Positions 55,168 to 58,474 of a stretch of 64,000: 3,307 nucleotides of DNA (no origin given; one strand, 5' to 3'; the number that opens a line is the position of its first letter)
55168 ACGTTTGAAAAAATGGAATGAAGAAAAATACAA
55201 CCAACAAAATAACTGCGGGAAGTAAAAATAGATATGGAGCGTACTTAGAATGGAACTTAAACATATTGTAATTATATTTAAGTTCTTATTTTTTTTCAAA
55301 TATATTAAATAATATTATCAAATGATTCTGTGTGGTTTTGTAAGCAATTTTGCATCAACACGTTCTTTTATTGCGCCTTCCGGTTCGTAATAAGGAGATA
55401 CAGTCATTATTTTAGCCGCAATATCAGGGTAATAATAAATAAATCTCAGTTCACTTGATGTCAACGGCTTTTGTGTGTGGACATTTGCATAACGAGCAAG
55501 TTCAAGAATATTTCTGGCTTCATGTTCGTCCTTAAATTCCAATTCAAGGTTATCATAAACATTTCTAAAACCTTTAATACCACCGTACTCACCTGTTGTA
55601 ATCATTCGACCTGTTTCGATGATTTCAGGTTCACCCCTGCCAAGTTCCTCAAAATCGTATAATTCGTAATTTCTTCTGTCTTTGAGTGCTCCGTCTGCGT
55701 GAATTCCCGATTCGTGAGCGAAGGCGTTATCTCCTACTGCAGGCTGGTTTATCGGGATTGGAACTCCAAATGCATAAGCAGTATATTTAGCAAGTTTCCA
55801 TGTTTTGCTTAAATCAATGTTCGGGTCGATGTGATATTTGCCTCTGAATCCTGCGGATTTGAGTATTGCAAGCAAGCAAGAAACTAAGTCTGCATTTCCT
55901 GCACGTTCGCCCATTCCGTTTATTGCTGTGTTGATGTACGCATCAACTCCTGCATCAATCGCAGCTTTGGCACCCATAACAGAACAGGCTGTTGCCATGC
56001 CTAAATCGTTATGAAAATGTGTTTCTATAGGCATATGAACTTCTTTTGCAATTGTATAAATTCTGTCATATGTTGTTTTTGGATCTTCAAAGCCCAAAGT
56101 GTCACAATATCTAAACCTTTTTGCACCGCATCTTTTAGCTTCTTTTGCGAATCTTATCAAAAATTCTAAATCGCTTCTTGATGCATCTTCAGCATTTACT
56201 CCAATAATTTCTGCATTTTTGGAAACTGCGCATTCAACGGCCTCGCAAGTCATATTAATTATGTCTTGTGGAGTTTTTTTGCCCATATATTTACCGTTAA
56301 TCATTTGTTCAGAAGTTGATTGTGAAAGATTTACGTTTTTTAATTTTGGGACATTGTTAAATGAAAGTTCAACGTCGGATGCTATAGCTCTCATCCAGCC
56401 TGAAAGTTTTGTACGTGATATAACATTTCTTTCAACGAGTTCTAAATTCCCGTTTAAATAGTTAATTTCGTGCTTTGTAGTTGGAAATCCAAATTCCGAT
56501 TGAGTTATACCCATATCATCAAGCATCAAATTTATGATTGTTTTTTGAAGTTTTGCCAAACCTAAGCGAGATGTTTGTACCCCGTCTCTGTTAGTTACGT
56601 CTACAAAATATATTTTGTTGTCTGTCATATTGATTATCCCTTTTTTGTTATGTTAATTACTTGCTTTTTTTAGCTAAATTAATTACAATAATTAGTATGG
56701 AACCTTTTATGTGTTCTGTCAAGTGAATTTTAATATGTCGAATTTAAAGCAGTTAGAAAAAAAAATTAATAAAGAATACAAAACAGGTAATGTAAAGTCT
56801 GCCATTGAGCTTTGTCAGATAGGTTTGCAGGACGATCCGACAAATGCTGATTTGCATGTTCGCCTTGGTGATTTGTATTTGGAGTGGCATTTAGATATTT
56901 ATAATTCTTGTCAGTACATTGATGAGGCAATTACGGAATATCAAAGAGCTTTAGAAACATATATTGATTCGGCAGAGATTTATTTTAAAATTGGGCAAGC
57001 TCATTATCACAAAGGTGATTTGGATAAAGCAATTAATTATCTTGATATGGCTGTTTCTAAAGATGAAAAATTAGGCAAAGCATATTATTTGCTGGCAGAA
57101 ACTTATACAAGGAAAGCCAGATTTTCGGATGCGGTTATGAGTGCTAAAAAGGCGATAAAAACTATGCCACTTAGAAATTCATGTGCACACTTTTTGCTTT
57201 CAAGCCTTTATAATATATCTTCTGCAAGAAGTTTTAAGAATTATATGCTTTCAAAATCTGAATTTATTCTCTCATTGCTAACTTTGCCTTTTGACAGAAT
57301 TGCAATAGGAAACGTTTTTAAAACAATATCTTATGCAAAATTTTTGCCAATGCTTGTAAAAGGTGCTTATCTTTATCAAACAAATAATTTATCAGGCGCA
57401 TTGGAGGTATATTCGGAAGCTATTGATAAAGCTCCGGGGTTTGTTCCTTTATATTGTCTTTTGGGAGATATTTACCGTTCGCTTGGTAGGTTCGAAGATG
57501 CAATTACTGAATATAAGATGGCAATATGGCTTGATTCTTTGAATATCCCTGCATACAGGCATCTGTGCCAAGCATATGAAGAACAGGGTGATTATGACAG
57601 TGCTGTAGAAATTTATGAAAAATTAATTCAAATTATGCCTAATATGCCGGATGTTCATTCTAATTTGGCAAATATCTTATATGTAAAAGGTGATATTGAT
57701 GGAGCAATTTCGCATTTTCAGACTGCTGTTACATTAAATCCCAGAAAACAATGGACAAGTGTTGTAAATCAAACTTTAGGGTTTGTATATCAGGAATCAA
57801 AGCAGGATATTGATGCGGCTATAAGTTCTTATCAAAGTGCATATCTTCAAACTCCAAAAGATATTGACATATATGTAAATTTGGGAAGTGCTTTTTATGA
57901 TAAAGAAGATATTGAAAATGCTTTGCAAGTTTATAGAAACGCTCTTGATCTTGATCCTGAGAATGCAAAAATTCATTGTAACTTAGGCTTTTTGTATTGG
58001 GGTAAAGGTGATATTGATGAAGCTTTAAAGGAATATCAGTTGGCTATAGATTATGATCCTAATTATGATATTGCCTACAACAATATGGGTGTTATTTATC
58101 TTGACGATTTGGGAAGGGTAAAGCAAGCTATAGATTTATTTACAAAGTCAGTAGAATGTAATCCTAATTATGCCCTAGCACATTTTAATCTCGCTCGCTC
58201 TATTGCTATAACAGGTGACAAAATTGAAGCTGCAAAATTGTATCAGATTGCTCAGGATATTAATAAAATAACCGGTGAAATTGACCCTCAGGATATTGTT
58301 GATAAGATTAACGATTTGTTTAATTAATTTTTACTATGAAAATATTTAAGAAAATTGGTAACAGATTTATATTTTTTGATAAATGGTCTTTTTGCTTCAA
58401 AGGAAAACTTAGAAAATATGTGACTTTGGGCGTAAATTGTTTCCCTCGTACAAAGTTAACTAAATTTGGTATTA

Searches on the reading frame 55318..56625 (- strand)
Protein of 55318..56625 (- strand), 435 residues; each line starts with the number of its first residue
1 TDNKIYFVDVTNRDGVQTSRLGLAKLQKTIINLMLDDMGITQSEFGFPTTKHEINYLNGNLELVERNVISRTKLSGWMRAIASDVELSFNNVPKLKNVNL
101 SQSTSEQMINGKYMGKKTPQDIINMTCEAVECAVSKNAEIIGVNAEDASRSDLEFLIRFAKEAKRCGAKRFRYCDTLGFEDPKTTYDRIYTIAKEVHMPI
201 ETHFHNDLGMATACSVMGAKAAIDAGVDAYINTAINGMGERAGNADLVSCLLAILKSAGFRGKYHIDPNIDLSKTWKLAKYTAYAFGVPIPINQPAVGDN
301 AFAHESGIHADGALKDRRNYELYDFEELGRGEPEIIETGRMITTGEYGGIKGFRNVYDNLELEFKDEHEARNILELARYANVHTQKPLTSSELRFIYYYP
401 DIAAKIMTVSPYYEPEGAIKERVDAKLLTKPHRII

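Call 42: search_protein_families(library=pfam, proteins=[window:55318-56625:-], max_evalue=0.00001)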
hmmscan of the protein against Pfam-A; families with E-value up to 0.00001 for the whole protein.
window:55318-56625:- (435 aa): 2 families
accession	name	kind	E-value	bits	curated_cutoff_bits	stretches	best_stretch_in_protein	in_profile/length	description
PF00682.25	HMGL-like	-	3.9e-46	158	29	1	4-280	1-258/260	HMGL-like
PF22617.1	HCS_D2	-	1.4e-10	41.9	27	1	297-371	2-69/82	Homocitrate synthase post-HMGL domain-like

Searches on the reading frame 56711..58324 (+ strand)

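Call 42: search_protein_families(library=pfam, proteins=[window:56711-58324:+], max_evalue=0.00001)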
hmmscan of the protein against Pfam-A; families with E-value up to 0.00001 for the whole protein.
window:56711-58324:+ (538 aa): 34 families (the best 25 are shown)
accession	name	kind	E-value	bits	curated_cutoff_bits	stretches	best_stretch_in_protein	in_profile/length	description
PF13414.12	TPR_11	-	1.1e-71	236.7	26.8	5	392-433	1-42/42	TPR repeat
PF07719.23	TPR_2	-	3e-60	195.8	27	1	419-452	1-34/34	Tetratricopeptide repeat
PF00515.34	TPR_1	-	1.1e-51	171.1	27.8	3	419-452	1-34/34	Tetratricopeptide repeat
PF14559.12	TPR_19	-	8.1e-45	151.5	25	2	291-348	3-61/68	Tetratricopeptide repeat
PF13181.12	TPR_8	-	5.1e-44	145.1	25.7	1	419-452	1-34/34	Tetratricopeptide repeat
PF13432.12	TPR_16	-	3e-42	143.1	32.7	1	71-117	14-60/65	Tetratricopeptide repeat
PF13431.12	TPR_17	-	1.7e-40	134.3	24.4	0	476-507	1-32/34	Tetratricopeptide repeat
PF13428.12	TPR_14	-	1.7e-37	124.4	23.5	0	281-321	3-43/44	Tetratricopeptide repeat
PF13424.12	TPR_12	-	2.2e-36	124.3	30.1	0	419-482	3-73/77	Tetratricopeptide repeat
PF13176.12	TPR_7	-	2.5e-26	89.9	27.9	0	287-314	7-34/36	Tetratricopeptide repeat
PF13174.12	TPR_6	-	6e-22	77.2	26.3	0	288-308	9-29/33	Tetratricopeptide repeat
PF23914.1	TPR_CcmH_CycH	-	3.6e-19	69.6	42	0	363-445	62-147/158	Cytochrome c-type biogenesis protein H TPR domain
PF13374.12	TPR_10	-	3.4e-15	55.9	27.5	0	287-308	10-31/42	Tetratricopeptide repeat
PF24575.1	TPR_Slam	-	6.6e-15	55.9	35.2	0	289-326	57-94/104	Surface lipoprotein assembly modifier, N-terminal TPR repeats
PF13371.12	TPR_9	-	2.3e-14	53.6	35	0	287-348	3-64/73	Tetratricopeptide repeat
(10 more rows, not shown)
